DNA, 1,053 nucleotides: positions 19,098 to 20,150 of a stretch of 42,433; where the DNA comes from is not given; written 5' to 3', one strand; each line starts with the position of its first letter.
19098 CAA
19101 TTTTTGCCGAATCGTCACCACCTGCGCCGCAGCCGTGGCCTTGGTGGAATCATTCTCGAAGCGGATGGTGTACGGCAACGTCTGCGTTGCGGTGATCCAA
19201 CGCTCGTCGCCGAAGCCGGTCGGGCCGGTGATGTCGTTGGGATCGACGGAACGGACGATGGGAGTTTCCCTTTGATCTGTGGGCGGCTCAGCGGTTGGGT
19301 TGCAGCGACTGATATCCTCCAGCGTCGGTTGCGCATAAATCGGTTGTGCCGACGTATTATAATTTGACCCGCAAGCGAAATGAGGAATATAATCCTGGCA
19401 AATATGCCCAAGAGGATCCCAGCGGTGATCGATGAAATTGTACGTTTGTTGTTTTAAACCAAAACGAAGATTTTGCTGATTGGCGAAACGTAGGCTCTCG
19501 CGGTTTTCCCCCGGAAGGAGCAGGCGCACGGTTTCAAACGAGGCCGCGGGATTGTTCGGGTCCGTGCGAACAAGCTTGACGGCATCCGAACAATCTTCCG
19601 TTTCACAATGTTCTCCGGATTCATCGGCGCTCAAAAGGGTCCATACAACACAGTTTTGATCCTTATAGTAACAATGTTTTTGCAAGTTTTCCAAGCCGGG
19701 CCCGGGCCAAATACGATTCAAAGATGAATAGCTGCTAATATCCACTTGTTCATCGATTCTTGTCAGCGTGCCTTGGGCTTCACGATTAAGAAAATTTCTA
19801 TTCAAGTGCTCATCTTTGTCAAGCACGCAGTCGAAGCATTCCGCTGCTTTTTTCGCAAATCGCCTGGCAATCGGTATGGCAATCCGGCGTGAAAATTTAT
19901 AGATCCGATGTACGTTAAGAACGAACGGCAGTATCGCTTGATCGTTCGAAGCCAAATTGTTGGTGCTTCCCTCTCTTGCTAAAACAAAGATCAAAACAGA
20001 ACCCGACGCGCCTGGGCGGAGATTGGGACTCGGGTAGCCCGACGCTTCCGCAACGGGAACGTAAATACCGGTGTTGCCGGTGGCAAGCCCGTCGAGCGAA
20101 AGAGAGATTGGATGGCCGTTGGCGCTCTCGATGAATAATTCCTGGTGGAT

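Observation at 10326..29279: Adjacent giant T9SS cargo paralogs share a scaffold and C-terminal cassette but carry different heads and non-homologous internal payload modules at the same site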

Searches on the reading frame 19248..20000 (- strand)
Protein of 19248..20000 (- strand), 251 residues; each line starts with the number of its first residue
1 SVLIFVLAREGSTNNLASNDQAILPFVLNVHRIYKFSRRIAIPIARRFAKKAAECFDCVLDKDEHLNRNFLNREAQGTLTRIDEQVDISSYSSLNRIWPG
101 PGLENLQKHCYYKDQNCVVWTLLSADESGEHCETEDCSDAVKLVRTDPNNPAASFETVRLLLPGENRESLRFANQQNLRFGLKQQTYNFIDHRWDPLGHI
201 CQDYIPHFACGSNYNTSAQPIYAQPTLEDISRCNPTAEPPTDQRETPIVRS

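Call 20: search_solved_structures(query=window:19248-20000:-, max_evalue=10)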
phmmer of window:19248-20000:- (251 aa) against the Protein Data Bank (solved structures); distinct sequences matched with E-value up to 10: 6.
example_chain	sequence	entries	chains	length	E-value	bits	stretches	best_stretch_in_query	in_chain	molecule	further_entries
6t1t_A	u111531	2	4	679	0.13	14.9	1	172-210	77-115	NADPH--cytochrome P450 reductase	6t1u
6mbg_A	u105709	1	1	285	0.38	13.3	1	67-132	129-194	GphF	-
6mbf_A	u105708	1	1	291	0.39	13.3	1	67-132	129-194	GphF Dehydratase 1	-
6mbh_A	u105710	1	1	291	0.4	13.3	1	67-132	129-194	GphF Dehydratase 1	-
7chi_A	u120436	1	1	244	0.66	12.5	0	75-132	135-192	Plant cysteine oxidase 5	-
6sbp_A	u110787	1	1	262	0.82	12.2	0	75-132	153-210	Plant cysteine oxidase 5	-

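Call 38: find_homologous_proteins(query=window:19260-19985:-, max_evalue=0.001)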
Query window:19260-19985:-: 216 candidates shared short words with the query, none scored E <= 0.001.

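Call 57: search_protein_representatives(protein=window:19260-19985:-)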
Query: 242 residues. Proteins with E-value up to 0.001 (for the whole library): 6; up to 1e-10: 0; up to 1e-30: 0. The best 6 are listed.
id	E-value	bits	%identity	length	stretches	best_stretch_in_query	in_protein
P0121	3.6e-05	39.7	36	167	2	104-184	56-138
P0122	1.5e-04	37.7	35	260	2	106-205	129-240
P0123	4.5e-04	36.1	38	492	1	59-186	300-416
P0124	5.9e-04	35.7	31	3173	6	159-202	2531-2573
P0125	9.5e-04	35.0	34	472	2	109-221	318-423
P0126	9.8e-04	35.0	35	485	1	59-186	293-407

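Call 71: predict_structure(alignment_id=A5)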
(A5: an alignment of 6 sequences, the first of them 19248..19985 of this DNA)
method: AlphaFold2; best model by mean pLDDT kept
length: 246 residues; sequences in the alignment: 6
mean_pLDDT: 46.5   pTM: 0.42
mean pLDDT of the five models: 46.5, 46.3, 46.2, 45.3, 43.3
residues with pLDDT >= 90: 0; 70-90: 19; 50-70: 70; < 50: 157
segments of 3 or more residues with pLDDT < 50: 1-21, 47-67, 79-103, 124-133, 168-246
pLDDT, mean of each block of 10 residues (from residue 1): 33 42 56 59 50 36 48 63 42 38 60 70 45 62 60 64 54 40 36 39 32 31 36 31 26
secondary structure, 60 per line:
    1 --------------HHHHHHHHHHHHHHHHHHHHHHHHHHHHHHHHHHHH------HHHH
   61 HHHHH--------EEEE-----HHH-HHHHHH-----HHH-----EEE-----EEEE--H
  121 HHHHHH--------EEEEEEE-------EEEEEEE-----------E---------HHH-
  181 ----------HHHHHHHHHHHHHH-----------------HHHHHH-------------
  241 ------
elements in order: H15-50 H57-65 E74-77 H87-92 E106-108 E114-117 H120-126 E135-141 E149-155 H191-204 H222-227

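Call 81: search_solved_structures(query=A4, max_evalue=10)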
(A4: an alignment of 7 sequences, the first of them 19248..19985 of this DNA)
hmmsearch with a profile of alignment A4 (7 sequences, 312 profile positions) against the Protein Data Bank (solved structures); distinct sequences matched with E-value up to 10: 27.
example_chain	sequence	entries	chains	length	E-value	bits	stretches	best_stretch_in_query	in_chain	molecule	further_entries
11hg_FF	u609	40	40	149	0.018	17.7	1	110-169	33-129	40S ribosomal protein S13 | Ribosomal protein uS15 | uS15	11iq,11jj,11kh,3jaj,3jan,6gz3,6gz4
3jag_NN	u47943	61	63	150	0.018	17.7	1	110-169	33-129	uS15 | ribosomal protein uS15 | 40S ribosomal protein S13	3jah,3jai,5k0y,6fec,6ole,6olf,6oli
7nwh_NN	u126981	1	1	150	0.018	17.6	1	110-169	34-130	ribosomal protein uS15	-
22tu_SN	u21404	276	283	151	0.018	17.6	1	110-169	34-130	40S ribosomal protein S13 | Ribosomal protein uS15 | 40S RIBOSOMAL PROTEIN US15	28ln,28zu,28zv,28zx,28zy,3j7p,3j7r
7tql_N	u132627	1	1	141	0.018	17.6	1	110-169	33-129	ribosomal protein uS15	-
7oyc_N2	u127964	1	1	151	0.02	17.5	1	110-169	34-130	40S ribosomal protein S13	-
7n85_1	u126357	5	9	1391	0.15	14.7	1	169-218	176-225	Nucleoporin NUP157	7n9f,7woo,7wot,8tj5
7oya_N2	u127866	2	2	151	0.15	14.6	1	112-169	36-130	40S ribosomal protein S13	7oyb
5xxu_N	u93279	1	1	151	0.16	14.5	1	141-182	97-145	Ribosomal protein uS15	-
4v4b_AO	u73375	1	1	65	0.23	14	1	141-168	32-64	40S ribosomal protein S13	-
9eho_OO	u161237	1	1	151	0.24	13.9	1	110-169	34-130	Small ribosomal subunit protein uS15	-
2e1b_A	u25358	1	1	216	0.27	13.8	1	151-183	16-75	216aa long hypothetical alanyl-tRNA synthetase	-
4v7h_AO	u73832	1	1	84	0.27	13.8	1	141-168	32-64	40S ribosomal protein S13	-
7suk_NF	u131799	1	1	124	0.34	13.4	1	141-168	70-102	40S ribosomal protein S13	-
4u3m_C3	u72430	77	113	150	0.54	12.8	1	141-168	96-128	40S ribosomal protein S13 | US15 | Small ribosomal subunit protein uS15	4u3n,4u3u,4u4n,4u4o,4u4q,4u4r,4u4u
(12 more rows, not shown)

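Call 82: search_protein_families(library=pfam, proteins=[P0121, P0122, P0123, P0125, P0126, P0124, window:19248-19985:-], max_evalue=0.01)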
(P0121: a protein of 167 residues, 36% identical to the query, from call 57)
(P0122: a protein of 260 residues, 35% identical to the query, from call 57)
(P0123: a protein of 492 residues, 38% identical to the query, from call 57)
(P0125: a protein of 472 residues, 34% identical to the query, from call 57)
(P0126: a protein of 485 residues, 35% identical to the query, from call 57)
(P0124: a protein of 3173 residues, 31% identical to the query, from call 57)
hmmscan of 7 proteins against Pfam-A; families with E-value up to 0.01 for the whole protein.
P0121 (167 aa): 0 families

P0122 (260 aa): 0 families

P0123 (492 aa): 0 families

P0125 (472 aa): 0 families

P0126 (485 aa): 0 families

P0124 (3173 aa): 4 families
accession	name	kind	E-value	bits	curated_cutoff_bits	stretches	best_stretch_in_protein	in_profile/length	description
PF00041.27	fn3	-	1.9e-11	44.5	25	1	885-960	9-74/84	Fibronectin type III domain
PF16656.11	Pur_ac_phosph_N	-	4.1e-06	27.7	30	0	548-597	44-93/93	Purple acid Phosphatase, N-terminal domain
PF20441.4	TerL_nuclease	-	4.5e-05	23.2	24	0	2587-2622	162-197/286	Terminase large subunit, endonuclease domain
PF16974.11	NAR2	-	0.0021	18.1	26.6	0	2863-2896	90-125/142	High-affinity nitrate transporter accessory, Ig-like domain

window:19248-19985:- (246 aa): 0 families

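Call 96: find_encoding_contigs(protein=P0123, flank=5000, max_places=3)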
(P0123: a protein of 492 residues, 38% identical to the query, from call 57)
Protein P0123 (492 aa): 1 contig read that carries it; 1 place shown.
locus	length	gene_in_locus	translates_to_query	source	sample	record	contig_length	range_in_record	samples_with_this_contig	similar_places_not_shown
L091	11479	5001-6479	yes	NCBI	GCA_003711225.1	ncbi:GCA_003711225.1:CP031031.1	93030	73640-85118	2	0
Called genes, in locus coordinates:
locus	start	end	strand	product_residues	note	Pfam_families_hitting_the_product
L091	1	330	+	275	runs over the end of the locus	-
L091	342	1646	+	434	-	-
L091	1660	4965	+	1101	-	PF02369:Big_1 (faint), PF13620:CarboxypepD_reg (faint), PF17802:SpaA (faint), PF13715:CarbopepD_reg_2 (faint)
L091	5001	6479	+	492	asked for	-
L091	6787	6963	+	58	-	-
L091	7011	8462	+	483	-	PF01400:Astacin (weak)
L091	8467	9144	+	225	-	-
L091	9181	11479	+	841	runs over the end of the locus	-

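Call 97: find_encoding_contigs(protein=P0121, flank=5000, max_places=3)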
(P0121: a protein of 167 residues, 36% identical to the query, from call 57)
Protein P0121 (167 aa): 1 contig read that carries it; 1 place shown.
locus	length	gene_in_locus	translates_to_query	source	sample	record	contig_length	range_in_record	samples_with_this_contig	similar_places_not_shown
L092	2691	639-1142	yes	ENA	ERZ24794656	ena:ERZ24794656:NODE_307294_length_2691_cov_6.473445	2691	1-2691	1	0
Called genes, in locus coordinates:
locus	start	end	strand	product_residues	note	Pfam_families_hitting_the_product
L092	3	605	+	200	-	?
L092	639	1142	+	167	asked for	-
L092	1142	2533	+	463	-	PF03050:DDE_Tnp_IS66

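Call 101: search_protein_families(library=ncbifam, alignment_id=A4, max_evalue=0.1)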
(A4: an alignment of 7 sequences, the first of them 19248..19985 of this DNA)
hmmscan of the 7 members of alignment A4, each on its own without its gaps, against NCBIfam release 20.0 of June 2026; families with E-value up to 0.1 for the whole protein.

A. member 1, window:19248-19985:- (246 aa): 0 families

B. families by the number of members that match (of 7 scanned): 0 families
